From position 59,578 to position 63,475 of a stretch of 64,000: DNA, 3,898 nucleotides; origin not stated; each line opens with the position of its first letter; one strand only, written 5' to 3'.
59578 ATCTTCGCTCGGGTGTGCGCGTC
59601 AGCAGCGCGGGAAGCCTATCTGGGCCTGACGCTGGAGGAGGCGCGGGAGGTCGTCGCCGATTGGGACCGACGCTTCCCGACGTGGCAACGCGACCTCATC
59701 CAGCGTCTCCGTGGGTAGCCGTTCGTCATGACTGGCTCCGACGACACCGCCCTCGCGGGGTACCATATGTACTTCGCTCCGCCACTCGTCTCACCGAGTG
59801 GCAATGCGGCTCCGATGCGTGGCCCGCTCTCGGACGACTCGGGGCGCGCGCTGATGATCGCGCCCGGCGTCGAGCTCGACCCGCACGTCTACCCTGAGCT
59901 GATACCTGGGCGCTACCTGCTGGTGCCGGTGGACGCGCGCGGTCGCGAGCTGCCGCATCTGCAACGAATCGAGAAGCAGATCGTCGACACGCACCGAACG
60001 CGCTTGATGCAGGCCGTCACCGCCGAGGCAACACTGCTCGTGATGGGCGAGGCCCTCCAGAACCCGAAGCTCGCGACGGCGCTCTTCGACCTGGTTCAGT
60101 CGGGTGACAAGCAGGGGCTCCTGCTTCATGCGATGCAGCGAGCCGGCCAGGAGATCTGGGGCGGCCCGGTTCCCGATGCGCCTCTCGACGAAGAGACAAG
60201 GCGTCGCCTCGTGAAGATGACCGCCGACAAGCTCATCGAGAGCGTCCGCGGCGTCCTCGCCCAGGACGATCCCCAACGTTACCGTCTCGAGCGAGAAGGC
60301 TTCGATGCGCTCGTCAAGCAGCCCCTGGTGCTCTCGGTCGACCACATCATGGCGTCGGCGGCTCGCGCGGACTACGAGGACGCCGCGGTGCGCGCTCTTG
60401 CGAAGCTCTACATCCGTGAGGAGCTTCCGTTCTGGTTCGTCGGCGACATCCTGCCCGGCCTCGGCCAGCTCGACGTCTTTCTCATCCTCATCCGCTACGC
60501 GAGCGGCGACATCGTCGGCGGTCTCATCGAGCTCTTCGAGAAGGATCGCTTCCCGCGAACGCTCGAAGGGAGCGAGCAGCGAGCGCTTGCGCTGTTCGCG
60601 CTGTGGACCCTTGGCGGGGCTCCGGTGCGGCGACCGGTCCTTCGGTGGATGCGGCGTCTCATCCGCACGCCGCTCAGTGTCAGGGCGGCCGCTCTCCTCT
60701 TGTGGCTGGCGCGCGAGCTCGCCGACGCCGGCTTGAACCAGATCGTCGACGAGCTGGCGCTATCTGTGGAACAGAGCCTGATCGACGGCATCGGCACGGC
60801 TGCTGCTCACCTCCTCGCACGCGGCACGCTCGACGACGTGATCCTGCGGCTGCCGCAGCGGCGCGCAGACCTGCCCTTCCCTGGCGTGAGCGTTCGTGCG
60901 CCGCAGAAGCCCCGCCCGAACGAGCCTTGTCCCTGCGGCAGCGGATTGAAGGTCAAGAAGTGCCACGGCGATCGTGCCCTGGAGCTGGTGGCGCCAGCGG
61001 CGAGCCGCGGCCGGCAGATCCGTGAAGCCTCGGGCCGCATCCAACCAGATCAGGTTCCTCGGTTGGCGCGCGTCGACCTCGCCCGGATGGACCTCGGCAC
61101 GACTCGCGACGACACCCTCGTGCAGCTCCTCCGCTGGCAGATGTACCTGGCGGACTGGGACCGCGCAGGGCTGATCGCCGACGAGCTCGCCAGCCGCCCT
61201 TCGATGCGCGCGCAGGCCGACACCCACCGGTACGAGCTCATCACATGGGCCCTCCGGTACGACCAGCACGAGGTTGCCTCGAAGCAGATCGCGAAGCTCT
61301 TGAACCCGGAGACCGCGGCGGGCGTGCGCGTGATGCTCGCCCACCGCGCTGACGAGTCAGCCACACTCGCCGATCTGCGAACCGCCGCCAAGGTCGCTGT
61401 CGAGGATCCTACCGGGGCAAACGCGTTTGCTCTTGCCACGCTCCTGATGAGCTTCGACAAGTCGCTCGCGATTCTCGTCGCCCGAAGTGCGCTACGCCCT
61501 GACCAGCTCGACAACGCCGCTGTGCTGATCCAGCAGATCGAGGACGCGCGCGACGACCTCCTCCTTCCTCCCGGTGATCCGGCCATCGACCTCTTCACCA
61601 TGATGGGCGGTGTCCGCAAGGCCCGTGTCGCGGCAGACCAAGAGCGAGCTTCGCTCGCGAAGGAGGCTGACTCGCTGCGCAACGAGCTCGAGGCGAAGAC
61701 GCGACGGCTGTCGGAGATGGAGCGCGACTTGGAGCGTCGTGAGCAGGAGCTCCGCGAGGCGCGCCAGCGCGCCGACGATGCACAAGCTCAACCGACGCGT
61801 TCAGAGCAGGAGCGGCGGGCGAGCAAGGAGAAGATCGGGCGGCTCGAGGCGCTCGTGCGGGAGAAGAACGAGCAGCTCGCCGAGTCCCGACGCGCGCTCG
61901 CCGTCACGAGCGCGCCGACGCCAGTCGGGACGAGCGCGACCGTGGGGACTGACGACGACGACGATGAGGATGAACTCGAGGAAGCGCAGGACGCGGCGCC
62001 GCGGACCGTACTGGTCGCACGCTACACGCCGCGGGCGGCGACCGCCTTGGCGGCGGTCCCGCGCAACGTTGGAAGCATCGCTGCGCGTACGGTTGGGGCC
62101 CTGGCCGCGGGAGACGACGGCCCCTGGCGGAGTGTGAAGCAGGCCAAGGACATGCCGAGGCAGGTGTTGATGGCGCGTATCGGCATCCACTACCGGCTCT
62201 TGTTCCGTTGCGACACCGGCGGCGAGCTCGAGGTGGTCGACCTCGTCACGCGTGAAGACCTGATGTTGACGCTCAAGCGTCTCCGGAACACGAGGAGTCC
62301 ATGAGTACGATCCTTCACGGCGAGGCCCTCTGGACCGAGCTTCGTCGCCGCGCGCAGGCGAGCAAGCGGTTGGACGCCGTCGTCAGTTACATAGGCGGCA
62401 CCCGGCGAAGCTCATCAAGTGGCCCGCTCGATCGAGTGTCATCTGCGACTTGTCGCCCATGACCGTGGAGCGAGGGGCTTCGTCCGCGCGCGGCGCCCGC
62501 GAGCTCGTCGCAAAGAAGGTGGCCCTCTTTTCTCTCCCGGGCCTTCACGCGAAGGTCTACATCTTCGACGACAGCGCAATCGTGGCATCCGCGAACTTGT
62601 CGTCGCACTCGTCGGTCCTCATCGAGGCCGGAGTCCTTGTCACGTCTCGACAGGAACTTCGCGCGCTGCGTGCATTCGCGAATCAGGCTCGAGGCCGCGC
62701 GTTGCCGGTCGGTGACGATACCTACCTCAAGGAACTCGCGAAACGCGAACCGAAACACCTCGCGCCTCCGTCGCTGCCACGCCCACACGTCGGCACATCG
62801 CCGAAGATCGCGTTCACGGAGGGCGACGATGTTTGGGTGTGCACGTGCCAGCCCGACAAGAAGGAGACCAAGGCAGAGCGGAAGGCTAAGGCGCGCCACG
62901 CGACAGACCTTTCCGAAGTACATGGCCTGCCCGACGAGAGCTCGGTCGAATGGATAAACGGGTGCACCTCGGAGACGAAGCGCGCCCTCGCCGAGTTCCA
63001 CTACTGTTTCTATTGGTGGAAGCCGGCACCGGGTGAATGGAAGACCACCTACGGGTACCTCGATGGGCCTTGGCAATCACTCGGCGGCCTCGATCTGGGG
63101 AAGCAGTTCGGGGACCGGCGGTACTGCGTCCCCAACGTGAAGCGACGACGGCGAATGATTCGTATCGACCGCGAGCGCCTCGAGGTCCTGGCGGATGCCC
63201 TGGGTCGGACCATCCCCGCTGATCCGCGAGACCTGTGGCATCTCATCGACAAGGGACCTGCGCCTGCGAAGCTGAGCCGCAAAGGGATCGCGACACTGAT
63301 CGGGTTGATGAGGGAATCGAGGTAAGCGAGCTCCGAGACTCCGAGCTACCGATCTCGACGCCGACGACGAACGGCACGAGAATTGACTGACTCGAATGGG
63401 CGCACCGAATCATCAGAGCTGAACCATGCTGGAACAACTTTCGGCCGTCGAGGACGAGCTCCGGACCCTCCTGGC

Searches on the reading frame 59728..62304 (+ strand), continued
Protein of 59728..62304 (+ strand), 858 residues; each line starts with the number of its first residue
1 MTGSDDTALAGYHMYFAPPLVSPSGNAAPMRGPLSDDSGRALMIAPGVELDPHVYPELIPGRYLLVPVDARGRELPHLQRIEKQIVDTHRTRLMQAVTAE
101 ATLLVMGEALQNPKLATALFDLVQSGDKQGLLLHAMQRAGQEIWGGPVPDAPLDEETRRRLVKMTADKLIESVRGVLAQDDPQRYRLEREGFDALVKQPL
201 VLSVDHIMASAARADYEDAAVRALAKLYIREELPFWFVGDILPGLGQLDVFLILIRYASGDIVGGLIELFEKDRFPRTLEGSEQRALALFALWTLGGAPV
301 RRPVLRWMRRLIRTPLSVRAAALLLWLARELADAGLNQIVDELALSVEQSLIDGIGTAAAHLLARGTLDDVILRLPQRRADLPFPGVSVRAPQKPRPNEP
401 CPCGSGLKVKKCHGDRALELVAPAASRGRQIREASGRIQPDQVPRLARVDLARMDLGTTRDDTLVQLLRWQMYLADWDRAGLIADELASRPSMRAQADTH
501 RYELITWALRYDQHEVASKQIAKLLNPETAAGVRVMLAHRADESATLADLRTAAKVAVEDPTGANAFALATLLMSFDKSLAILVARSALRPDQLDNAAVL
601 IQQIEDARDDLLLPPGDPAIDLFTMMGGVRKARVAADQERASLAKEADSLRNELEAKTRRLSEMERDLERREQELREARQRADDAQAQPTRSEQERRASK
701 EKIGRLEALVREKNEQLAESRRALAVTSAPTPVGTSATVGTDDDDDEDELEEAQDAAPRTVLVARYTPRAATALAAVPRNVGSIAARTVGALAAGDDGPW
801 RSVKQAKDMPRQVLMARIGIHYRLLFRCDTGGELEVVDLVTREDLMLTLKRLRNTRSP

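Call 105: search_protein_families(library=padloc, proteins=[P0016, P0019, P0023, P0024, P0025, P0046, P0100], max_evalue=0.001)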
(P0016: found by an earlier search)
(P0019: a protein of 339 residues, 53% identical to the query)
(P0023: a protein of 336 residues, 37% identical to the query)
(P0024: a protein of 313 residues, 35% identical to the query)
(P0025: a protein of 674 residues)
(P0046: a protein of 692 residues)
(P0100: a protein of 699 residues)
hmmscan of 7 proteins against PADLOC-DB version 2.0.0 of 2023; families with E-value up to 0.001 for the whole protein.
P0016 (341 aa): 3 families
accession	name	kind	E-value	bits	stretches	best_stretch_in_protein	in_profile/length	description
PDLC02589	DrmC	-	0.00016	18.9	1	82-126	204-249/264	DrmC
PDLC02616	DrmC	-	0.00019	19.1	1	81-120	164-205/224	DrmC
PDLC02606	DrmC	-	0.00083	17.1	0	72-116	113-159/182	DrmC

P0019 (339 aa): 9 families
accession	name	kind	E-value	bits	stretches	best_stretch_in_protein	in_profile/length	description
PDLC02599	DrmC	-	2.6e-05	21.3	1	42-117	45-122/387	DrmC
PDLC02588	DrmC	-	2.9e-05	21.9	1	81-121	192-234/256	DrmC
PDLC02606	DrmC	-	7.2e-05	20.6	1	73-130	114-173/182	DrmC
PDLC02589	DrmC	-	0.00029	18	1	81-129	203-252/264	DrmC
PDLC02587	DrmC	-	0.00052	17.1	1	81-127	204-252/267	DrmC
PDLC02612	DrmC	-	0.00063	17.3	1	83-125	175-219/235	DrmC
PDLC02607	DrmC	-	0.00068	17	0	81-124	202-247/265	DrmC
PDLC02585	DrmC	-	0.00086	16.9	0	76-129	188-243/253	DrmC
PDLC02614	DrmC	-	0.00095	17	0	76-130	95-150/153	DrmC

P0023 (336 aa): 9 families
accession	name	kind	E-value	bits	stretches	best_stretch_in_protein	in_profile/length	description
PDLC02614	DrmC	-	4.9e-07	27.7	1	80-131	99-151/153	DrmC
PDLC02589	DrmC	-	1.3e-05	22.5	1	82-130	204-253/264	DrmC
PDLC02588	DrmC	-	2e-05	22.4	1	82-134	193-247/256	DrmC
PDLC02606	DrmC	-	2.7e-05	22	1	71-135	112-178/182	DrmC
PDLC03922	MkoB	-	3.4e-05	21.3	1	79-140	543-594/610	-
PDLC02595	DrmC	-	0.00011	20.1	1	81-135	208-263/269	DrmC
PDLC02599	DrmC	-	0.00049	17.2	1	43-116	46-120/387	DrmC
PDLC02585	DrmC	-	0.00082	17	0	82-131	194-245/253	DrmC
PDLC03829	ZacB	-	0.00085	16.3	0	64-126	293-346/586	-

P0024 (313 aa): 3 families
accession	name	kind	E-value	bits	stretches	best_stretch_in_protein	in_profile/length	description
PDLC02599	DrmC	-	1.2e-05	22.4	1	15-106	41-131/387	DrmC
PDLC03829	ZacB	-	1.3e-05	22.2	1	43-123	293-365/586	-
PDLC02614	DrmC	-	4.6e-05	21.3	1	57-108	99-151/153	DrmC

P0025 (674 aa): 4 families
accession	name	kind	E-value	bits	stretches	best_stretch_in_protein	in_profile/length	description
PDLC04917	PDC-S12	-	1.2e-07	29.8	1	186-235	175-217/218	-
PDLC00833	E1-E2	-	2.2e-05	22.1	1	213-237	169-193/222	E1-E2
PDLC00865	E2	-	5.9e-05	20.6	1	213-237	167-191/219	E2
PDLC00872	E2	-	9e-05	20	1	213-237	165-189/216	E2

P0046 (692 aa): 5 families
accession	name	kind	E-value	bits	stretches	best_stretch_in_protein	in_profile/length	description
PDLC04917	PDC-S12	-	1.9e-07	29.2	1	207-241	182-216/218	-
PDLC00865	E2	-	5.7e-06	23.9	1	221-262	168-208/219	E2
PDLC00871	E2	-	2.3e-05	22.2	1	226-245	173-192/241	E2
PDLC00872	E2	-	3.1e-05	21.6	1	224-244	169-189/216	E2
PDLC00833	E1-E2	-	5.8e-05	20.7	1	222-244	171-193/222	E1-E2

P0100 (699 aa): 4 families
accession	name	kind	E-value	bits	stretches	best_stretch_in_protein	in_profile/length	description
PDLC04917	PDC-S12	-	4.4e-07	28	1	214-239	192-217/218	-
PDLC00872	E2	-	1.4e-05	22.7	1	213-243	161-191/216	E2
PDLC00833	E1-E2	-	0.00014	19.4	1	219-240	171-192/222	E1-E2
PDLC00865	E2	-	0.00091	16.7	0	219-244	169-194/219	E2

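Call 106: search_protein_families(library=pfam, proteins=[P0016, P0019, P0023, P0024, P0025, P0046, P0100], max_evalue=0.001)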
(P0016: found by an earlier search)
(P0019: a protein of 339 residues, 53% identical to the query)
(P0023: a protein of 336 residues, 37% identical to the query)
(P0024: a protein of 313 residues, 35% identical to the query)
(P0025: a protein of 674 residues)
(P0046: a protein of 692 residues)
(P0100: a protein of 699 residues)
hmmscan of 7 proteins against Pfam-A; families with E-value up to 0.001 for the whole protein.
P0016 (341 aa): 0 families

P0019 (339 aa): 2 families
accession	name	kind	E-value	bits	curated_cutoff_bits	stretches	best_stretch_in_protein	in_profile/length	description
PF13091.12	PLDc_2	-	6.2e-06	26.5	27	1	61-129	56-130/132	PLD-like domain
PF09565.16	RE_NgoFVII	-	8.1e-05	22.4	23.8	0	75-134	86-152/162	NgoFVII restriction endonuclease N-terminal PLD domain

P0023 (336 aa): 1 family
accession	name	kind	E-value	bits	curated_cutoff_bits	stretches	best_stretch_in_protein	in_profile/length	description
PF13091.12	PLDc_2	-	6e-06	26.6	27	1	67-121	62-122/132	PLD-like domain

P0024 (313 aa): 1 family
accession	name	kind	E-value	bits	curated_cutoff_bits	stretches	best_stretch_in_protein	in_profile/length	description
PF13091.12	PLDc_2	-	6.6e-06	26.4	27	1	46-97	64-120/132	PLD-like domain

P0025 (674 aa): 1 family
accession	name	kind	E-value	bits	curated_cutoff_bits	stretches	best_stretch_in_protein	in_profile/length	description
PF02810.21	SEC-C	-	1e-09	38.5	20.4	1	218-235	1-18/19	SEC-C motif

P0046 (692 aa): 1 family
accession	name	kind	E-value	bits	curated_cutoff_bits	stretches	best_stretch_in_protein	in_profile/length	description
PF02810.21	SEC-C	-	2.6e-10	40.4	20.4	1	225-242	1-18/19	SEC-C motif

P0100 (699 aa): 1 family
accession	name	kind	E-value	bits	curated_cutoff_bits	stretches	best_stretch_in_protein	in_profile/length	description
PF02810.21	SEC-C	-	1.1e-08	35.3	20.4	1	222-239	1-18/19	SEC-C motif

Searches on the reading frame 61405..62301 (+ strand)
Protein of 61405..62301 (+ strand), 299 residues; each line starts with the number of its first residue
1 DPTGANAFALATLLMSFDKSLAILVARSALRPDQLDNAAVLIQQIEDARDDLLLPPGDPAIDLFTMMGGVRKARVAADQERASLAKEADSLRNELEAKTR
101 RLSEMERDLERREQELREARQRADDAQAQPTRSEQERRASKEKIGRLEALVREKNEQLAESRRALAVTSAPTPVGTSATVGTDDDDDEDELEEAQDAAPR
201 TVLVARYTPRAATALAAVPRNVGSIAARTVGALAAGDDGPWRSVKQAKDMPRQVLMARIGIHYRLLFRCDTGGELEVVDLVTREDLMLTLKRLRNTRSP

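Call 65: find_related_loci(query=A6, collection=metagenome_contigs, flank=7000)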
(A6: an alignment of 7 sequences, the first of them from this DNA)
Query A6 (299 aa) in metagenome_contigs; peptide patterns used: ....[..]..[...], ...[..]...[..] (x = any residue, [..] = any of these).
237 stretches matched a pattern; 73 encode a relative of the query (tblastn E <= 1e-3); 73 distinct loci.
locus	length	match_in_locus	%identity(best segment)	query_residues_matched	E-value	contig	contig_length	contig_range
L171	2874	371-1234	47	1-294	3e-68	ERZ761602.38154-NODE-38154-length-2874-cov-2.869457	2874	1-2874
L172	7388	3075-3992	47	1-295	5e-59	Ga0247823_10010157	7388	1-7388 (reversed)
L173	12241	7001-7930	43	10-294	2e-54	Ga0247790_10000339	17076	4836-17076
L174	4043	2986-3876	48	6-291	2e-54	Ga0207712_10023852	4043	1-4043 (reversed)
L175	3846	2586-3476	47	6-291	2e-54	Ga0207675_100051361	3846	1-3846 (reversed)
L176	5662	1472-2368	48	7-294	7e-54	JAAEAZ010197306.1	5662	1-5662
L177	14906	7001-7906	43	5-298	5e-51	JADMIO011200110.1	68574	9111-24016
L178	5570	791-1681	40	6-294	5e-50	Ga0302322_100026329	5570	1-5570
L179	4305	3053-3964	46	7-296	4e-49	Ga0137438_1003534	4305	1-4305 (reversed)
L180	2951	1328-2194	41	10-294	6e-48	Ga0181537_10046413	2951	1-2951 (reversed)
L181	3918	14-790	48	48-295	6e-48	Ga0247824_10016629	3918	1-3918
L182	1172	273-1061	43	41-295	2e-50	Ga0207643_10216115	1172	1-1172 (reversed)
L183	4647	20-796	48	48-295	9e-48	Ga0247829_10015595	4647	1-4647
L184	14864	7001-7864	45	20-297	4e-47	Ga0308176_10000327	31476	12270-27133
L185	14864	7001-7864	45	20-297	4e-47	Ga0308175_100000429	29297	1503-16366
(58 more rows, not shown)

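Call 88: find_related_loci(query=A6, collection=viral_contigs, flank=9000)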
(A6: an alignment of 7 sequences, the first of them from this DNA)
Query A6 (299 aa) in viral_contigs; peptide patterns used: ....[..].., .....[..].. (x = any residue, [..] = any of these).
27 stretches matched a pattern; 1 encode a relative of the query (tblastn E <= 1e-3); 1 distinct loci.
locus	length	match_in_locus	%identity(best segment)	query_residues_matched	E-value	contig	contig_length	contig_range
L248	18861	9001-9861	45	10-285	8e-51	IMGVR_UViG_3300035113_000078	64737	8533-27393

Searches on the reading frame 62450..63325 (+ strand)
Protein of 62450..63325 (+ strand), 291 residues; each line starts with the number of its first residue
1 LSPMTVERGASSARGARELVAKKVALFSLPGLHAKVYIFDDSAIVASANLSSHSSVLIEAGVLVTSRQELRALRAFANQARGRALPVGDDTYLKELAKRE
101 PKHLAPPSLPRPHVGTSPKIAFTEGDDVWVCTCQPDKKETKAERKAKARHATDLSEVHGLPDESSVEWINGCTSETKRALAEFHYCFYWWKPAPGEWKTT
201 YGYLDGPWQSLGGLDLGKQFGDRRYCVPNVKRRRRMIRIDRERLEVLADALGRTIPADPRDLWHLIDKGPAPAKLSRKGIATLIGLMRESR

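Call 3: search_protein_families(library=pfam, proteins=[window:62450-63325:+], max_evalue=0.1)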
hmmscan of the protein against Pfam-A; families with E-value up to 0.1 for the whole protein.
window:62450-63325:+ (291 aa): 4 families
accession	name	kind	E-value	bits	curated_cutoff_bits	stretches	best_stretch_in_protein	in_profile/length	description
PF13091.12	PLDc_2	-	0.0034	17.6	27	1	20-73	65-124/132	PLD-like domain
PF00614.28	PLDc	-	0.015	15.8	21.9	1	32-51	5-25/28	Phospholipase D Active site motif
PF09565.16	RE_NgoFVII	-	0.016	15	23.8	1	27-80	88-148/162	NgoFVII restriction endonuclease N-terminal PLD domain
PF25224.1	DUF7842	-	0.09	14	27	0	54-109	19-77/96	Domain of unknown function (DUF7842)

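Call 4: search_protein_families(library=padloc, proteins=[window:62450-63325:+], max_evalue=0.1)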
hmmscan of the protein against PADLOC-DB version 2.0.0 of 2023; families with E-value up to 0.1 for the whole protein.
window:62450-63325:+ (291 aa): 10 families
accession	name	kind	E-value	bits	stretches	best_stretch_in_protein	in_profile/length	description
PDLC02589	DrmC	-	0.00012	19.4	1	32-76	204-249/264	DrmC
PDLC02616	DrmC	-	0.00023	18.8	1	31-69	164-204/224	DrmC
PDLC02606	DrmC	-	0.00073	17.3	1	22-66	113-159/182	DrmC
PDLC02585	DrmC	-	0.0015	16.1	1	28-68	190-232/253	DrmC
PDLC02611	DrmC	-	0.0016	16.6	1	31-75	78-124/138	DrmC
PDLC02587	DrmC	-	0.0016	15.5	1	31-76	204-251/267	DrmC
PDLC03922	MkoB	-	0.0036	14.6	1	28-71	542-593/610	-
PDLC02614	DrmC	-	0.016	13.1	1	27-67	96-138/153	DrmC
PDLC02595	DrmC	-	0.033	11.9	1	32-70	209-249/269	DrmC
PDLC02599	DrmC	-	0.038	10.9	1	9-56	62-110/387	DrmC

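Call 9: search_protein_families(library=ncbifam, proteins=[window:62450-63325:+], max_evalue=0.1)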
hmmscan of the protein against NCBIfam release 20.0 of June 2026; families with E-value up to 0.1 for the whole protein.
window:62450-63325:+ (291 aa): 1 family
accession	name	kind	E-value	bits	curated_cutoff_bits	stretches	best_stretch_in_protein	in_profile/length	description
NF038319.1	DISARM_DrmC_I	equivalog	1.9e-05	24.3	133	1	32-74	184-228/236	DISARM system phospholipase D-like protein DrmC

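Call 10: search_protein_families(library=phrogs, proteins=[window:62450-63325:+], max_evalue=0.01)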
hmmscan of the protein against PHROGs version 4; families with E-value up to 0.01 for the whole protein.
window:62450-63325:+ (291 aa): 0 families

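Call 59: search_protein_families(library=pfam, proteins=[L090:6750-7670:+, L090:3556-4641:+], max_evalue=0.001)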
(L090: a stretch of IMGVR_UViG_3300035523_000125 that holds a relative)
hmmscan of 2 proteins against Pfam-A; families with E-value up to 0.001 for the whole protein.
L090:6750-7670:+ (306 aa): 3 families
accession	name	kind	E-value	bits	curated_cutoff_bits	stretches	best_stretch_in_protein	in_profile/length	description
PF00665.32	rve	-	8.2e-21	74.6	32.6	1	119-214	4-102/102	Integrase core domain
PF13683.12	rve_3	-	1.2e-16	60.6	26.5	1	203-268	2-67/67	Integrase core domain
PF13610.12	DDE_Tnp_IS240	-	8.4e-05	23.2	27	1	122-249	3-128/139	DDE domain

L090:3556-4641:+ (361 aa): 7 families
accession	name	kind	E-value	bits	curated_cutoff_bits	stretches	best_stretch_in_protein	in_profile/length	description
PF00158.32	Sigma54_activat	-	2.7e-66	222.9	20.2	1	18-184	1-167/168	Sigma-54 interaction domain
PF14532.12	Sigma54_activ_2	-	1e-22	81.3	25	1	19-189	1-138/138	Sigma-54 interaction domain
PF25601.1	AAA_lid_14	-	4.9e-14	52.4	27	1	190-262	1-73/87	AAA+ ATPase lid domain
PF07728.20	AAA_5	-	1.9e-07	31.6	22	1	41-160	1-123/139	AAA domain (dynein-related subfamily)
PF00004.35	AAA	-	4.8e-06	27.5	21.2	1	42-166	1-116/131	ATPase family associated with various cellular activities (AAA)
PF01078.27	Mg_chelatase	-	1.1e-05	25.4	20.3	0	97-159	93-157/207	Magnesium chelatase, subunit ChlI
PF00493.29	MCM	-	3.1e-05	23.6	23.3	1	36-159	54-172/224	MCM P-loop domain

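Call 105: search_protein_families(library=padloc, proteins=[P0016, P0019, P0023, P0024], max_evalue=0.001)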
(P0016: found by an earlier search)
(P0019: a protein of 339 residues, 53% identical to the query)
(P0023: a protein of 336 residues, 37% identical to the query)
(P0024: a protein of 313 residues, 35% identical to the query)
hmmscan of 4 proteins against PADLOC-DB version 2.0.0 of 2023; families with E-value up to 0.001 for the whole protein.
P0016 (341 aa): 3 families
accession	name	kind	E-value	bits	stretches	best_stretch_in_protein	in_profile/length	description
PDLC02589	DrmC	-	0.00016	18.9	1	82-126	204-249/264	DrmC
PDLC02616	DrmC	-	0.00019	19.1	1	81-120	164-205/224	DrmC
PDLC02606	DrmC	-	0.00083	17.1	0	72-116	113-159/182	DrmC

P0019 (339 aa): 9 families
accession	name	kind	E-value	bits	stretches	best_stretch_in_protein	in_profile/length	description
PDLC02599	DrmC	-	2.6e-05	21.3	1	42-117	45-122/387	DrmC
PDLC02588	DrmC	-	2.9e-05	21.9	1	81-121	192-234/256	DrmC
PDLC02606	DrmC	-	7.2e-05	20.6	1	73-130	114-173/182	DrmC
PDLC02589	DrmC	-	0.00029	18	1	81-129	203-252/264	DrmC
PDLC02587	DrmC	-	0.00052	17.1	1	81-127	204-252/267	DrmC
PDLC02612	DrmC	-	0.00063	17.3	1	83-125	175-219/235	DrmC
PDLC02607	DrmC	-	0.00068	17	0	81-124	202-247/265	DrmC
PDLC02585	DrmC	-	0.00086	16.9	0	76-129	188-243/253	DrmC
PDLC02614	DrmC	-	0.00095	17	0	76-130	95-150/153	DrmC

P0023 (336 aa): 9 families
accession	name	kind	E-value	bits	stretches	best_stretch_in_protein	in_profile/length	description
PDLC02614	DrmC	-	4.9e-07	27.7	1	80-131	99-151/153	DrmC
PDLC02589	DrmC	-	1.3e-05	22.5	1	82-130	204-253/264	DrmC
PDLC02588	DrmC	-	2e-05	22.4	1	82-134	193-247/256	DrmC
PDLC02606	DrmC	-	2.7e-05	22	1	71-135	112-178/182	DrmC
PDLC03922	MkoB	-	3.4e-05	21.3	1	79-140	543-594/610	-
PDLC02595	DrmC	-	0.00011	20.1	1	81-135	208-263/269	DrmC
PDLC02599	DrmC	-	0.00049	17.2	1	43-116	46-120/387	DrmC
PDLC02585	DrmC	-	0.00082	17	0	82-131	194-245/253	DrmC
PDLC03829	ZacB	-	0.00085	16.3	0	64-126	293-346/586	-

P0024 (313 aa): 3 families
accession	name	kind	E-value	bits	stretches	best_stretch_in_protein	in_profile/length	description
PDLC02599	DrmC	-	1.2e-05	22.4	1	15-106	41-131/387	DrmC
PDLC03829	ZacB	-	1.3e-05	22.2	1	43-123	293-365/586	-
PDLC02614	DrmC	-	4.6e-05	21.3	1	57-108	99-151/153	DrmC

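Call 106: search_protein_families(library=pfam, proteins=[P0016, P0019, P0023, P0024], max_evalue=0.001)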
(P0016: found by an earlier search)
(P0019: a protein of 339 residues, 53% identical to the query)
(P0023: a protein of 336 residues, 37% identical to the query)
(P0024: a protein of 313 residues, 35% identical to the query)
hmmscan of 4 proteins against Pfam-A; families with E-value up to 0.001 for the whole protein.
P0016 (341 aa): 0 families

P0019 (339 aa): 2 families
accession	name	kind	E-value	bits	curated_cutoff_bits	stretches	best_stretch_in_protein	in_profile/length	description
PF13091.12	PLDc_2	-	6.2e-06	26.5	27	1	61-129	56-130/132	PLD-like domain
PF09565.16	RE_NgoFVII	-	8.1e-05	22.4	23.8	0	75-134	86-152/162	NgoFVII restriction endonuclease N-terminal PLD domain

P0023 (336 aa): 1 family
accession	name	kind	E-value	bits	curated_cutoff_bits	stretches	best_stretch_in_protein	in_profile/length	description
PF13091.12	PLDc_2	-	6e-06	26.6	27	1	67-121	62-122/132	PLD-like domain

P0024 (313 aa): 1 family
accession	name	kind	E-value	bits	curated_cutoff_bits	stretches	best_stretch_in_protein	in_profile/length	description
PF13091.12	PLDc_2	-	6.6e-06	26.4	27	1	46-97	64-120/132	PLD-like domain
